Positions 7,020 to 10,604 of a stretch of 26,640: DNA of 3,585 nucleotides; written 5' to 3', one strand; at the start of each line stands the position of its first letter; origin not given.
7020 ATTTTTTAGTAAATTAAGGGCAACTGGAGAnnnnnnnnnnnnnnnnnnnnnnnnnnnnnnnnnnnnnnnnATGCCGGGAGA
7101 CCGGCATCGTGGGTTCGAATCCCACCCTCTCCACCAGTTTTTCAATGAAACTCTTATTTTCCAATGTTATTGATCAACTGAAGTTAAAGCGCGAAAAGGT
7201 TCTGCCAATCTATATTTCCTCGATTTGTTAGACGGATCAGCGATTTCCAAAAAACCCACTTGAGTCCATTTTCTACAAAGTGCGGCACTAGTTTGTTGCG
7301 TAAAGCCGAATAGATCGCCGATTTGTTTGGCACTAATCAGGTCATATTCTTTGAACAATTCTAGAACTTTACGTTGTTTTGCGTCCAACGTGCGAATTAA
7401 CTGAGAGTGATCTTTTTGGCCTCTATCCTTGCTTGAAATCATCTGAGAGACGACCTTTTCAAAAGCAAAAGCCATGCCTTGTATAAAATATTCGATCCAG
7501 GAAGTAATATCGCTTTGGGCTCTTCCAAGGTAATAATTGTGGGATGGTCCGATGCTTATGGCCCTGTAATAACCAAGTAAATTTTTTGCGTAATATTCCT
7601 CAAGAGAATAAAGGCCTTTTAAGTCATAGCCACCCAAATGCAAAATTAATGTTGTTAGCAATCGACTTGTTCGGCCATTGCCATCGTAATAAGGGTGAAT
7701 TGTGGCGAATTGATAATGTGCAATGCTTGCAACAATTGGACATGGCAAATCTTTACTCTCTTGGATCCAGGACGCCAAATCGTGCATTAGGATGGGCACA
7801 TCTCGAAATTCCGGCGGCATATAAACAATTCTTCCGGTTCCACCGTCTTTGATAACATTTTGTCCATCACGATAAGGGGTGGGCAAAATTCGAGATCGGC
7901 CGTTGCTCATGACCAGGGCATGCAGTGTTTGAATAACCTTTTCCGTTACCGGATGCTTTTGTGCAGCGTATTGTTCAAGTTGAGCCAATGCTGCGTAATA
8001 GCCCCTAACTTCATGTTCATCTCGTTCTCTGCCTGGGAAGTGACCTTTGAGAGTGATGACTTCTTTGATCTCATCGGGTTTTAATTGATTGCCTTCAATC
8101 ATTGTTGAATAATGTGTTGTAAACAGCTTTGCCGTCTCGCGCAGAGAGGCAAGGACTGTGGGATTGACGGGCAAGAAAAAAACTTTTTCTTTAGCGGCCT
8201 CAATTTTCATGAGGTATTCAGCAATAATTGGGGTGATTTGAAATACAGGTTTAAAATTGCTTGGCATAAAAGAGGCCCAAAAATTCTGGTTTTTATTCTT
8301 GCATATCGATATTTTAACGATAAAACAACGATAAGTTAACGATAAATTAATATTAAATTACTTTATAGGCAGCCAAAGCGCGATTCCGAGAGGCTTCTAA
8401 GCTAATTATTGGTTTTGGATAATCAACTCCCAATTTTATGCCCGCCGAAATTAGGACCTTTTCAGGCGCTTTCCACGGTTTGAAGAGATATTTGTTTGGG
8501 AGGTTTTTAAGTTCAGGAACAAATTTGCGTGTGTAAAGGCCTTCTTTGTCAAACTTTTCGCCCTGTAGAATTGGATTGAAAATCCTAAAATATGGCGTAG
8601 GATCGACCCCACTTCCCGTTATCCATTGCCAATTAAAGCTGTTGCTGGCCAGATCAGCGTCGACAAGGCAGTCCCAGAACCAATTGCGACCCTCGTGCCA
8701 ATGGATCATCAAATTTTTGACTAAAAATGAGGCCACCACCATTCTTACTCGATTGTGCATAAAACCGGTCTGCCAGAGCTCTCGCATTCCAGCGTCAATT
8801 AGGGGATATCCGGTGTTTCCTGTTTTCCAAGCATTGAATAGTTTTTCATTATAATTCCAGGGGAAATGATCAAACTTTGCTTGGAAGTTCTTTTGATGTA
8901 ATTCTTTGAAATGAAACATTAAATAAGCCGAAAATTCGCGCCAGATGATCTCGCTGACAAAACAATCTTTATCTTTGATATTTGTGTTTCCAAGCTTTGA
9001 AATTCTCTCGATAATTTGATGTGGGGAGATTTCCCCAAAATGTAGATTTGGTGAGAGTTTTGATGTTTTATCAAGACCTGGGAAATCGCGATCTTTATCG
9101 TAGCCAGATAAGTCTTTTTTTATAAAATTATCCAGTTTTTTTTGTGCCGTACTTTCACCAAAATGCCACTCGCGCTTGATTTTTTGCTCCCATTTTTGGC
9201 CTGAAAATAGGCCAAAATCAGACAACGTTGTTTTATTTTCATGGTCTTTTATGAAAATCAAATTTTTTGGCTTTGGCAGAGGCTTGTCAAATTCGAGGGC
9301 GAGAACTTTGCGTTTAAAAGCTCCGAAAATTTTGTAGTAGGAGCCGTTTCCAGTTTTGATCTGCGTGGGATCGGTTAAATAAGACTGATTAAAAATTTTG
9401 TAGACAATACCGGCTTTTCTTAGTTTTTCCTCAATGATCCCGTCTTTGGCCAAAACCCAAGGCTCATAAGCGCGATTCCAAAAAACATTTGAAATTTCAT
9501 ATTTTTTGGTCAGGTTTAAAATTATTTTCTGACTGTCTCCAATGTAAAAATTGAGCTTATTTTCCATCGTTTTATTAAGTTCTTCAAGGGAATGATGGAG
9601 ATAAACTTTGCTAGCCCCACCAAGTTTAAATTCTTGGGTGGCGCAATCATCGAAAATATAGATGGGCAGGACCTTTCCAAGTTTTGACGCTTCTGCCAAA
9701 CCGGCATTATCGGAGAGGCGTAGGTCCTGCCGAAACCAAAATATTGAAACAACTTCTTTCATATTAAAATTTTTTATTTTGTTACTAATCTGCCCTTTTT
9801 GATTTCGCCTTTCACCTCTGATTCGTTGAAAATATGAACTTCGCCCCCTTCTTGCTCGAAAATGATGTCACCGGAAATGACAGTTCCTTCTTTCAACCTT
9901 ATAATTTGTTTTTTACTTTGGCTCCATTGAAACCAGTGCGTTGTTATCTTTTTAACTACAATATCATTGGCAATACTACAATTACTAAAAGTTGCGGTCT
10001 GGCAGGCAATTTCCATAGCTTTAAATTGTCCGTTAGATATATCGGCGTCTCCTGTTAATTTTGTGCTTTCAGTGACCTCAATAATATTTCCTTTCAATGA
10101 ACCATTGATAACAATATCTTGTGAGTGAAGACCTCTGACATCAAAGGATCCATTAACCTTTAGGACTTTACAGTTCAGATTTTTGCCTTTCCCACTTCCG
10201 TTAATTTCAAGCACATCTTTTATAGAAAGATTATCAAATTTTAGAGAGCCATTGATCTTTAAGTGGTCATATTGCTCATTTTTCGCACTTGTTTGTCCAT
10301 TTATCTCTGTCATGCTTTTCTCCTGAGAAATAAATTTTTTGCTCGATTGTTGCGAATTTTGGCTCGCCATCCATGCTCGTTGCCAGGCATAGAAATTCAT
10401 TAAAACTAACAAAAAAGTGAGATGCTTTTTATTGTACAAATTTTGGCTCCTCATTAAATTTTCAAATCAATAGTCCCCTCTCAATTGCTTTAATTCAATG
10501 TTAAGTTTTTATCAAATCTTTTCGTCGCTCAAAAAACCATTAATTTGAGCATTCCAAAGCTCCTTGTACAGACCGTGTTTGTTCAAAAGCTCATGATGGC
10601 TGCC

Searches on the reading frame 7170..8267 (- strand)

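Call 42: search_protein_families(library=pfam, proteins=[window:7170-8267:-], max_evalue=0.001)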
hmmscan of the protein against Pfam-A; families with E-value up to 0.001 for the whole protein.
window:7170-8267:- (366 aa): 1 family
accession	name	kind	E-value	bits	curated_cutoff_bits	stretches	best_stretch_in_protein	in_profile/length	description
PF02661.23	Fic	-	3e-17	63.7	24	1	107-209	2-93/93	Fic/DOC family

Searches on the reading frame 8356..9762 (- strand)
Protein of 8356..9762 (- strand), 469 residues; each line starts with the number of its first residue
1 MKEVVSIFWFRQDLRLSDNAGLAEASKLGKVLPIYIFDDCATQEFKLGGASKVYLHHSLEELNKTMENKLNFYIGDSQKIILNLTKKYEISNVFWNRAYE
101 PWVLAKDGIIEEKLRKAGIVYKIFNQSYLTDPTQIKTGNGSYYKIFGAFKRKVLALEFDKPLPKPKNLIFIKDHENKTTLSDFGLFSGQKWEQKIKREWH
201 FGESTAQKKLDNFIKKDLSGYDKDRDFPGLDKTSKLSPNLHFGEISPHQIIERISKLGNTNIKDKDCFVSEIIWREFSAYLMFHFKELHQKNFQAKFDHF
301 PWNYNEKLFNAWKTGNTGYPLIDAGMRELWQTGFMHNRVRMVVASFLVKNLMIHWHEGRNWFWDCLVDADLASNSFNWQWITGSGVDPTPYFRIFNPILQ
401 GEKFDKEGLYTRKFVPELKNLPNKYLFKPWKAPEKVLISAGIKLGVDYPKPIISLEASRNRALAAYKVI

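Call 42: search_protein_families(library=pfam, proteins=[window:8356-9762:-], max_evalue=0.001)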
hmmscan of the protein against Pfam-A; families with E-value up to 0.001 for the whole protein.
window:8356-9762:- (469 aa): 2 families
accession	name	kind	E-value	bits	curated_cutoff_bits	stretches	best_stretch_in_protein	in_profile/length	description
PF03441.19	FAD_binding_7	-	3e-86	288.5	27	1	268-467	1-202/203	FAD binding domain of DNA photolyase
PF00875.24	DNA_photolyase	-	2e-35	122.6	26.6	1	6-165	1-163/164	DNA photolyase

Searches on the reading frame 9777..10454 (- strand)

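Call 42: search_protein_families(library=pfam, proteins=[window:9777-10454:-], max_evalue=0.001)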
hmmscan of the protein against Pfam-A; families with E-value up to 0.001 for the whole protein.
window:9777-10454:- (226 aa): 1 family
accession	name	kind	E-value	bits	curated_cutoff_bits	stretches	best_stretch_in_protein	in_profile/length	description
PF04519.19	Bactofilin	-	0.00035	21.2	27.9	0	75-152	12-88/98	Polymer-forming cytoskeletal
